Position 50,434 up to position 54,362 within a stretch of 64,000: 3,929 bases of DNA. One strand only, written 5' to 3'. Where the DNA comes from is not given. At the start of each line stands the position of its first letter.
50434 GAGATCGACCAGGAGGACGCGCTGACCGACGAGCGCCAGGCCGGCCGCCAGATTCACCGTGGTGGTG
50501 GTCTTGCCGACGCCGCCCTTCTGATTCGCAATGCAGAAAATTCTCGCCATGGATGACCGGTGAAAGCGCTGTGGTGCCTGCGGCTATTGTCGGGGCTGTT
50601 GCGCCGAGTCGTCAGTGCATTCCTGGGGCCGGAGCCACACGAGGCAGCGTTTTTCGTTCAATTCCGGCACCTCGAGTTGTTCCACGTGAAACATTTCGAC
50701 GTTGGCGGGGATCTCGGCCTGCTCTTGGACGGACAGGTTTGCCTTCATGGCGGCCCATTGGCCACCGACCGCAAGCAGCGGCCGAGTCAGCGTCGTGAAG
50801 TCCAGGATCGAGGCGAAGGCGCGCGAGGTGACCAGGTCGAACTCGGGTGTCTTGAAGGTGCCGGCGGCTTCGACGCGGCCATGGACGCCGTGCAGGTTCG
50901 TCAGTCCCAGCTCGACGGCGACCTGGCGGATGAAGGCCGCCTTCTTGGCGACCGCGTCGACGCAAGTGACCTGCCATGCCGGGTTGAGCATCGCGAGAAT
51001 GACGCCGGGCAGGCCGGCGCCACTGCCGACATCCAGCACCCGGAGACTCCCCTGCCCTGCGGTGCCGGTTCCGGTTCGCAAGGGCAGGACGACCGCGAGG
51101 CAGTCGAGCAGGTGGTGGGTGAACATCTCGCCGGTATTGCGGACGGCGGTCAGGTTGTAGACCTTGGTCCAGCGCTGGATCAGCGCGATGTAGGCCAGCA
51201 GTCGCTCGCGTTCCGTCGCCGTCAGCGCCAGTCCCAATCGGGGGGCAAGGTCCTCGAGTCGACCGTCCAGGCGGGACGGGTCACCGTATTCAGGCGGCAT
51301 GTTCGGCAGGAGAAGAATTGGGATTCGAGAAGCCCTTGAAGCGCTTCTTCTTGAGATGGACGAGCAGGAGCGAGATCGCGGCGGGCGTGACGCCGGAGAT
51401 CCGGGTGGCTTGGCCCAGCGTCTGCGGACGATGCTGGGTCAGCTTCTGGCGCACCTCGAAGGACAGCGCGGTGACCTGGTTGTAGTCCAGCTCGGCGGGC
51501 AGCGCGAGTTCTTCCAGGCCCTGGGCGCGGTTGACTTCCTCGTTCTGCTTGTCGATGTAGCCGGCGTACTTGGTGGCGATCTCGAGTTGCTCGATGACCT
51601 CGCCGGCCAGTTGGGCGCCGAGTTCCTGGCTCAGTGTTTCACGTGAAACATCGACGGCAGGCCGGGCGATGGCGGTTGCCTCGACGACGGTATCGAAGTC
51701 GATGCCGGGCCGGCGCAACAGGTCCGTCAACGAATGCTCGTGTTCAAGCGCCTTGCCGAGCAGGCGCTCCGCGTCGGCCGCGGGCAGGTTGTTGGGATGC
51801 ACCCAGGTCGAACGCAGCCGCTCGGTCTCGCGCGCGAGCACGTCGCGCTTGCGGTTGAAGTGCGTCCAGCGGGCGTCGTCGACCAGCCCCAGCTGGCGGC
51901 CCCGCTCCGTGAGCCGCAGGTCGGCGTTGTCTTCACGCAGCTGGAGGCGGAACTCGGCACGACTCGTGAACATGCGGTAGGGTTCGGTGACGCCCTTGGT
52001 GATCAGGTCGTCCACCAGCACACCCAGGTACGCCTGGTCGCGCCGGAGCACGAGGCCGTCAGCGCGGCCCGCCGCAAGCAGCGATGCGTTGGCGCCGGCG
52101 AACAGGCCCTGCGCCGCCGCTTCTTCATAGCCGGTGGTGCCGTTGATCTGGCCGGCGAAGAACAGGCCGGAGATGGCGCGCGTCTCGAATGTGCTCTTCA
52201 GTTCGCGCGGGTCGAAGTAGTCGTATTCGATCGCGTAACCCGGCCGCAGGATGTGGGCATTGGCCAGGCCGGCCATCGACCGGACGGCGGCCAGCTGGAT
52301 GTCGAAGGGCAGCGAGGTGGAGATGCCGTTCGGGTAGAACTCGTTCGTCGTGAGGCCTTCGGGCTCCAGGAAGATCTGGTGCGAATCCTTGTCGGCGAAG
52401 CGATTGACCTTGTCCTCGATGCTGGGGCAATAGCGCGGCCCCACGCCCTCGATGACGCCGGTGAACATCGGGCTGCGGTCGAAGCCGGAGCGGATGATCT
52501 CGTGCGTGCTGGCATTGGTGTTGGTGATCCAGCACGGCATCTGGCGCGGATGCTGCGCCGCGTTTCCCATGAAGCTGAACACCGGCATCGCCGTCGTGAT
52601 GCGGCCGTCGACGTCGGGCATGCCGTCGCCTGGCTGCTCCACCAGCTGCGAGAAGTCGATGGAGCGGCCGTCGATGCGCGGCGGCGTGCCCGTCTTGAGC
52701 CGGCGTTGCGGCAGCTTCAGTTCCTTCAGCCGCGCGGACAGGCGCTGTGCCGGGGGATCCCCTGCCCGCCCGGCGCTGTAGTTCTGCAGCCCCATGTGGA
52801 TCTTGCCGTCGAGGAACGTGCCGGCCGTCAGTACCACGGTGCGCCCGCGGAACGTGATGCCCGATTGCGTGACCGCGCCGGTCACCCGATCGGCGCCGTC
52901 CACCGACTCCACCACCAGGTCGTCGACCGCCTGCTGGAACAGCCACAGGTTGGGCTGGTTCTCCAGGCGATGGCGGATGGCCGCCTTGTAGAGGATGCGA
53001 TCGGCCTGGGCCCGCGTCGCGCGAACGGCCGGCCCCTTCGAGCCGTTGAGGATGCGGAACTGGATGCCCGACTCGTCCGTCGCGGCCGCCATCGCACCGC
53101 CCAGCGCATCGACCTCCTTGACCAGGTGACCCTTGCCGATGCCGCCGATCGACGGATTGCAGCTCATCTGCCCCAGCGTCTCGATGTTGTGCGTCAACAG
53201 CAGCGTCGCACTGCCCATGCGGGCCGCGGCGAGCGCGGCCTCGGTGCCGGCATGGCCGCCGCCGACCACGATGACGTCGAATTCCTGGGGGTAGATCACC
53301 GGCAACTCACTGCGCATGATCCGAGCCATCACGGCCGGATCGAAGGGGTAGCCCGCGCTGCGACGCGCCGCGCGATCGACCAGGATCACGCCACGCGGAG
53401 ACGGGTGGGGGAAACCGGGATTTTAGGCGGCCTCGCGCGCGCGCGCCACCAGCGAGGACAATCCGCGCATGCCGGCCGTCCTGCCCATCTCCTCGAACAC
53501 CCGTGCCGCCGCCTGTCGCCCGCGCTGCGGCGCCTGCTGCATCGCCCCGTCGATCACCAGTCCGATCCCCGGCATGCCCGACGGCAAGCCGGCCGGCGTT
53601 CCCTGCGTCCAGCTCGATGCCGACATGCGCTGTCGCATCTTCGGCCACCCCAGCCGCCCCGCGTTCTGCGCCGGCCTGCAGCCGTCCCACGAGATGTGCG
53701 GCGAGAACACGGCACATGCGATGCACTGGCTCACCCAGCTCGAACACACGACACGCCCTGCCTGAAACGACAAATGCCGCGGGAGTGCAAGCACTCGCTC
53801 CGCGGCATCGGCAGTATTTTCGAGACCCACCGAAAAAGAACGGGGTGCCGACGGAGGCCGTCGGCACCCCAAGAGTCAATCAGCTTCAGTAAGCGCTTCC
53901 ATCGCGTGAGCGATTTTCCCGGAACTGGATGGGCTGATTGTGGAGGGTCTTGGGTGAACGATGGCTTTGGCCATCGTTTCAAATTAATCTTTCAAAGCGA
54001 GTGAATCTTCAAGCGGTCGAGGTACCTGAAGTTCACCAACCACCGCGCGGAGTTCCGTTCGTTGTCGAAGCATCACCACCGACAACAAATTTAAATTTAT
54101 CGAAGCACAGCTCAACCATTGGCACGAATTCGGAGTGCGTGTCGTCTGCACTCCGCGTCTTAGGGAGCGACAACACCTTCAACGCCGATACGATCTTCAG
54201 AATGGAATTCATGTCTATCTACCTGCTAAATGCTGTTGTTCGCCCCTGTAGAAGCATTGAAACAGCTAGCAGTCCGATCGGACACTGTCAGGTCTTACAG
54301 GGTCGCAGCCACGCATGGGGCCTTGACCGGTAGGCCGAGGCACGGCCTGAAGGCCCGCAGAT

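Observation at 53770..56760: AT-richer island with two tandem LuxR-type autoinducer-receptor paralogs (no synthase) and lux-box-like palindromes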

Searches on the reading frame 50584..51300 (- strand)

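Call 3: search_protein_families(library=pfam, proteins=[window:50584-51300:-], max_evalue=0.01)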
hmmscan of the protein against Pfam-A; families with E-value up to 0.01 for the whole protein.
window:50584-51300:- (238 aa): 7 families
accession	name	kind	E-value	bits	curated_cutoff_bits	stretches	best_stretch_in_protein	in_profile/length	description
PF02527.21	GidB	-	2.9e-47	160.8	27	1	32-218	3-181/184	rRNA small subunit methyltransferase G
PF13649.12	Methyltransf_25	-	1.3e-06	29.4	27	1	88-162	1-74/97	Methyltransferase domain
PF13847.12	Methyltransf_31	-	7.5e-06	26.1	27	1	85-161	4-82/145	Methyltransferase domain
PF08241.18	Methyltransf_11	-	8.8e-05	23.5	21.2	1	89-164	1-71/95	Methyltransferase domain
PF08242.18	Methyltransf_12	-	0.00015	22.8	30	1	89-166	1-78/98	Methyltransferase domain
PF05175.20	MTS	-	0.00025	21.1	23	1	85-143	32-90/170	Methyltransferase small domain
PF10294.15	Methyltransf_16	-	0.0054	17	21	1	78-119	40-81/174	Lysine methyltransferase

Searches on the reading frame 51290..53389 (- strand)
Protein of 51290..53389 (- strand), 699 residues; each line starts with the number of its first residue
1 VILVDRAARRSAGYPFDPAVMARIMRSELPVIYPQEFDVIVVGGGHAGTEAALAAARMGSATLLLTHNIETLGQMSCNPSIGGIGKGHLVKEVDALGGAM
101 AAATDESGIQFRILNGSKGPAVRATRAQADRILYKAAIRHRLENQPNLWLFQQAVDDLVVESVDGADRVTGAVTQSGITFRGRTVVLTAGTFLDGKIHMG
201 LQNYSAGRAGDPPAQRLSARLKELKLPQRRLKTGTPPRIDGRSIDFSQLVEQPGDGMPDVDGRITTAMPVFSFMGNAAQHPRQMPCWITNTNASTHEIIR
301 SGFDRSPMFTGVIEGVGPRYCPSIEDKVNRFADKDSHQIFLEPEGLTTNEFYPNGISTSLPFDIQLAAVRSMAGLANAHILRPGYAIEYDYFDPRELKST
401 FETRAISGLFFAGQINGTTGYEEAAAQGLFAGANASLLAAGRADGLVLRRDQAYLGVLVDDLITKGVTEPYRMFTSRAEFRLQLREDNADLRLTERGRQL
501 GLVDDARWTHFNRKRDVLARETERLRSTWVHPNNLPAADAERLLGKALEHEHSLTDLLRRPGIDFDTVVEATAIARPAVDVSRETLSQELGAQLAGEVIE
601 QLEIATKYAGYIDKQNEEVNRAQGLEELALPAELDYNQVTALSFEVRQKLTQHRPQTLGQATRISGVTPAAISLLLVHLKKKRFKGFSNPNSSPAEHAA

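Call 3: search_protein_families(library=pfam, proteins=[window:51290-53389:-], max_evalue=0.01)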
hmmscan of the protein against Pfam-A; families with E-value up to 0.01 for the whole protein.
window:51290-53389:- (699 aa): 8 families
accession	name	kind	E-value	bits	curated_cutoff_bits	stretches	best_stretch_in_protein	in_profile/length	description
PF01134.28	GIDA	-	9.1e-165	548.9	22.1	1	38-442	1-390/391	Glucose inhibited division protein A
PF13932.14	SAM_GIDA_C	-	3.5e-24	84.8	27.1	1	621-676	2-57/57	tRNA modifying enzyme MnmG/GidA C-terminal helical bundle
PF21680.2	GIDA_C_1st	-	3.1e-21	76.3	24.7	1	505-616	1-96/96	tRNA modifying enzyme MnmG/GidA C-terminal helical domain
PF12831.13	FAD_oxidored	-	2.1e-07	31.1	27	1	38-184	1-139/416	FAD dependent oxidoreductase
PF07992.20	Pyr_redox_2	-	0.00028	20.8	26.1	1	37-66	1-30/291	Pyridine nucleotide-disulphide oxidoreductase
PF00890.30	FAD_binding_2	-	0.00039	20.2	20.4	1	38-68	1-31/414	FAD binding domain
PF01262.27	AlaDh_PNT_C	-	0.00061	19.7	23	1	37-75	29-67/214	Alanine dehydrogenase/PNT, C-terminal domain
PF03486.20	HI0933_like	-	0.0036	17.2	50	0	38-70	2-34/244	HI0933-like protein Rossmann domain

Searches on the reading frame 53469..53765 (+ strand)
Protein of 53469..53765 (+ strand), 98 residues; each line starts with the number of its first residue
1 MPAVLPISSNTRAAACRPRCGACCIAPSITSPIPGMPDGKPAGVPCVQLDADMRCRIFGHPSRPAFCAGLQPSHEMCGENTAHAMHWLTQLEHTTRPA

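Call 3: search_protein_families(library=pfam, proteins=[window:53469-53765:+], max_evalue=0.01)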
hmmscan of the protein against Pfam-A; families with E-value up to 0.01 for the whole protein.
window:53469-53765:+ (98 aa): 1 family
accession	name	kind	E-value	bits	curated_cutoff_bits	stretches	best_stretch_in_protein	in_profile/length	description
PF03692.20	CxxCxxCC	-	1.6e-07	32.3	23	1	15-70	1-69/85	Putative zinc- or iron-chelating domain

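Call 4: search_protein_families(library=ncbifam, proteins=[window:53469-53765:+], max_evalue=0.01)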
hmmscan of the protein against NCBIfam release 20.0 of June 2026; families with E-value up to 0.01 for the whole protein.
window:53469-53765:+ (98 aa): 0 families

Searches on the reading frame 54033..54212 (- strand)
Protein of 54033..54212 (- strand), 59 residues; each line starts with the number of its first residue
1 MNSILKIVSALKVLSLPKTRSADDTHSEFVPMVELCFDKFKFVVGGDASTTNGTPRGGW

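Call 27: search_protein_families(library=pfam, proteins=[window:54033-54212:-], max_evalue=1)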
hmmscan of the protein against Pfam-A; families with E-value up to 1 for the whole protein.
window:54033-54212:- (59 aa): 1 family
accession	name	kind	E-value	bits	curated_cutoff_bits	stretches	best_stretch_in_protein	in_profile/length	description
PF04517.17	Microvir_lysis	-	0.071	13.5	25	1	8-21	2-15/40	Microvirus lysis protein (E), C terminus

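Call 52: search_protein_families(library=pfam, proteins=[window:54036-54212:-], max_evalue=1)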
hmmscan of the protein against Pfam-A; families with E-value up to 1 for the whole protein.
seq(59 aa): 1 family
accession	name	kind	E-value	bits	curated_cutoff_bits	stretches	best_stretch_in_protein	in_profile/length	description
PF04517.17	Microvir_lysis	-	0.071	13.5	25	1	8-21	2-15/40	Microvirus lysis protein (E), C terminus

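Call 53: search_protein_families(library=ncbifam, proteins=[window:54036-54212:-], max_evalue=1)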
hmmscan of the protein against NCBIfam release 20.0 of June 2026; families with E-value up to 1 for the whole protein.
seq(59 aa): 0 families
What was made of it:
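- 54033..54212 (-): P: 59-aa precursor peptide with a double-glycine leader (L-12, F-7, V-4, GG) and the core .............. It matches no curated family (calls 52, 53).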
